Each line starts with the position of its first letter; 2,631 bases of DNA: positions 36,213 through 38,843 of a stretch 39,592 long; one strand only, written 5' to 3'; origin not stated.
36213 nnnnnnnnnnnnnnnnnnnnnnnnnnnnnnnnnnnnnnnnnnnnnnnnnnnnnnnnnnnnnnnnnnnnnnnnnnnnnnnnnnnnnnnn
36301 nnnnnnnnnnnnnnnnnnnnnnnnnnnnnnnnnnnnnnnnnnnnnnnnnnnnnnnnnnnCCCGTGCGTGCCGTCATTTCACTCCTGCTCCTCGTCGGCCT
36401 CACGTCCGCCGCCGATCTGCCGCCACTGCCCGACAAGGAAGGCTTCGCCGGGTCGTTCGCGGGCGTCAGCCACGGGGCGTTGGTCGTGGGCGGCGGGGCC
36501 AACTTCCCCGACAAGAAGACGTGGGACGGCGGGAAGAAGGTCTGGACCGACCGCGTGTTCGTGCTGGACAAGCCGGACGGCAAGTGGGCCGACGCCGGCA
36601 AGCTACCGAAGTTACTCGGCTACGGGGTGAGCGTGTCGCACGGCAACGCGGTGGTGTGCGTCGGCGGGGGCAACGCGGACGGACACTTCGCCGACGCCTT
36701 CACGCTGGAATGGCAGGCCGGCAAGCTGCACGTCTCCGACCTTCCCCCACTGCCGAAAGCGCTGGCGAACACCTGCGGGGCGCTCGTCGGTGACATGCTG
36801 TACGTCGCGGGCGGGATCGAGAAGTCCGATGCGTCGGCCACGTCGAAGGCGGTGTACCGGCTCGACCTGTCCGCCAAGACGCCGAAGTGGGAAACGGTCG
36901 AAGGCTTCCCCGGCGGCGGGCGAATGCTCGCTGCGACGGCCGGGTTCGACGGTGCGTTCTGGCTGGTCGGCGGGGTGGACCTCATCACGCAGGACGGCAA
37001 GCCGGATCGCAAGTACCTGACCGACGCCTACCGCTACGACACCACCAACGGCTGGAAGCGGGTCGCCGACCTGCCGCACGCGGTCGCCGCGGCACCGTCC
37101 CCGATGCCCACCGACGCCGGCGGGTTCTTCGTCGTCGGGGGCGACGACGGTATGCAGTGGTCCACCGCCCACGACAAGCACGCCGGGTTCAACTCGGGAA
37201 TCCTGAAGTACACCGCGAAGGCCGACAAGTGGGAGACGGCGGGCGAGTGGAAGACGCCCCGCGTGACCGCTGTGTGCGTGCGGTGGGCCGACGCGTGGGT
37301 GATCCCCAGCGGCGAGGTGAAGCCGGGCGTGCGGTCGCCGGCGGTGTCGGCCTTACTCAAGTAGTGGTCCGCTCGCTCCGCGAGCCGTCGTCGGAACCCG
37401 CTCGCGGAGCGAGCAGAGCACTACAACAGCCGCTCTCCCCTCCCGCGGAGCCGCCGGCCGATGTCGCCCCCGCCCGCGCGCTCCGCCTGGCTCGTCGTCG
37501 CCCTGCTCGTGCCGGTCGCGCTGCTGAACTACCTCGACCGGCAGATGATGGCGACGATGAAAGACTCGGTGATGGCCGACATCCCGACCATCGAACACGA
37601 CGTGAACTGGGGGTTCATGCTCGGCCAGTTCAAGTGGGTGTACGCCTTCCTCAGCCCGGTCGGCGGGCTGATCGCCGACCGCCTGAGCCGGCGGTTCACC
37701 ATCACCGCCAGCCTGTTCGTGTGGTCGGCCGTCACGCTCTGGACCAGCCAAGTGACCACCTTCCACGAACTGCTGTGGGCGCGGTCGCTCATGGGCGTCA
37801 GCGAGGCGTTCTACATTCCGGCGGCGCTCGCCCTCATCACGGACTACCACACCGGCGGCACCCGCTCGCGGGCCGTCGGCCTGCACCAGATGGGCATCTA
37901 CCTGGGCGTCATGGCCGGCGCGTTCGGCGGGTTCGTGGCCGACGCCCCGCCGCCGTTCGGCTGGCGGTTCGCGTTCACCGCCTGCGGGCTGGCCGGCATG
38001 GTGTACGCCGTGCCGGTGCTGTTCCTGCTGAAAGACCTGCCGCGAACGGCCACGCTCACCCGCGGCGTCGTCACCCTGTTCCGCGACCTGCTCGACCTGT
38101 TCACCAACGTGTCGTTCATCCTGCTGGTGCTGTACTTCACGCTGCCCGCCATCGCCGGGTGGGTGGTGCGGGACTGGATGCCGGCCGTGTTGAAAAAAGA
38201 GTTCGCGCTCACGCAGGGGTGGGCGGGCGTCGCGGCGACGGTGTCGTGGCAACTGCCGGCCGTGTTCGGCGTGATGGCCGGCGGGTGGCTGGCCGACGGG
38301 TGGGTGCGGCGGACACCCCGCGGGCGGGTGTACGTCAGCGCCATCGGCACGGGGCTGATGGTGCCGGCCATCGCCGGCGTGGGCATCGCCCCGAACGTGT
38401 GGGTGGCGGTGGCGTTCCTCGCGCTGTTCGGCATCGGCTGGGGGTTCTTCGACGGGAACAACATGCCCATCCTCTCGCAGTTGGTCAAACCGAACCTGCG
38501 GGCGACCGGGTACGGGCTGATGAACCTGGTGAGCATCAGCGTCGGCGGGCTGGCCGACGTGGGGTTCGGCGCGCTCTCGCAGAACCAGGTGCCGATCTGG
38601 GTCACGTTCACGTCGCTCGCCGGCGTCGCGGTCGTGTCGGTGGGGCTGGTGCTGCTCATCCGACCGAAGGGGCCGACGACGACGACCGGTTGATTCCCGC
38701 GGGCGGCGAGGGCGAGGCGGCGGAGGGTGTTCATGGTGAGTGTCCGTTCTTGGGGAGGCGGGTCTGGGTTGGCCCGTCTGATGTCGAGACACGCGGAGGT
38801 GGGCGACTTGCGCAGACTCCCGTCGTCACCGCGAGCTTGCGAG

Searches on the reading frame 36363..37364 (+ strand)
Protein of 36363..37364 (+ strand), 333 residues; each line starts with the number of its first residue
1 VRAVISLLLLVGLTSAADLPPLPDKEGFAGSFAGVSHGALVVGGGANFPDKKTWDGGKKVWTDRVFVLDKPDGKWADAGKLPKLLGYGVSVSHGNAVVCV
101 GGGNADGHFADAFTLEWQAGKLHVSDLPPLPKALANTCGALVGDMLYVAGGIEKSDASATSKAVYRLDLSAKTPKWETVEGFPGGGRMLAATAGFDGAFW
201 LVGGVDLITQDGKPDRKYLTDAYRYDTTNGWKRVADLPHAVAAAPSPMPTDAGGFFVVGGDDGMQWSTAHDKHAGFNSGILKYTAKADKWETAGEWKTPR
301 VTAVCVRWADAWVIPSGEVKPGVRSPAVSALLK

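Call 9: search_protein_families(library=pfam, proteins=[window:36363-37364:+], max_evalue=0.001)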
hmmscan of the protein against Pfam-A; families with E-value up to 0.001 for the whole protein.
window:36363-37364:+ (333 aa): 6 families
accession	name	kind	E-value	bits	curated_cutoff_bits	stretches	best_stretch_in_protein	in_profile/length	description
PF24996.1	NANM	-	4.4e-41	141.3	45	3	24-124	242-350/350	N-acetylneuraminate epimerase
PF13964.12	Kelch_6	-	2.6e-10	40.4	25.3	1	140-184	8-48/50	Kelch motif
PF13415.12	Kelch_3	-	3.7e-09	37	22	0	143-192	1-45/48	Galactose oxidase, central domain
PF24681.1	Kelch_KLHDC2_KLHL20_DRC7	-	3.9e-09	36.6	50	1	40-235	11-195/221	KLHDC2/KLHL20/DRC7 Kelch-repeats domain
PF01344.31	Kelch_1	-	2.1e-07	30.8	20.1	0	135-179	3-42/46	Kelch motif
PF13418.12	Kelch_4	-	5.5e-06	26.7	21.6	0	196-239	12-49/49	Galactose oxidase, central domain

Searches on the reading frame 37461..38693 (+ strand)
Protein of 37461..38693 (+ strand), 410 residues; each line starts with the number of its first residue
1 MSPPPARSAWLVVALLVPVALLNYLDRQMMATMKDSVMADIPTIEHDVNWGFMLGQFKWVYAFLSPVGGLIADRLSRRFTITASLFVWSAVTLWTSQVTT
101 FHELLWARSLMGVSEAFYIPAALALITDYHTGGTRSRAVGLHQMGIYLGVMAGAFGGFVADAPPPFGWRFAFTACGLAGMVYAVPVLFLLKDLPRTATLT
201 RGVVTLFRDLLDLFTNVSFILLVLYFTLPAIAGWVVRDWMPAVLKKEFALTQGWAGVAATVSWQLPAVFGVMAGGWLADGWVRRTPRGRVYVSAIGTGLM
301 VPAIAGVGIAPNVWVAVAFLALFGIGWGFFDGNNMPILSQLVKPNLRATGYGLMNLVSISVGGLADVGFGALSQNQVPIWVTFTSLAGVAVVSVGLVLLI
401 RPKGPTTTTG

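Call 9: search_protein_families(library=pfam, proteins=[window:37461-38693:+], max_evalue=0.001)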
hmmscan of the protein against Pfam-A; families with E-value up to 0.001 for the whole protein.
window:37461-38693:+ (410 aa): 1 family
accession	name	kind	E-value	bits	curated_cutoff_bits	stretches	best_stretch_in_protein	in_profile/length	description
PF07690.21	MFS_1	-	9.5e-36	123.8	33.4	1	18-363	3-343/347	Major Facilitator Superfamily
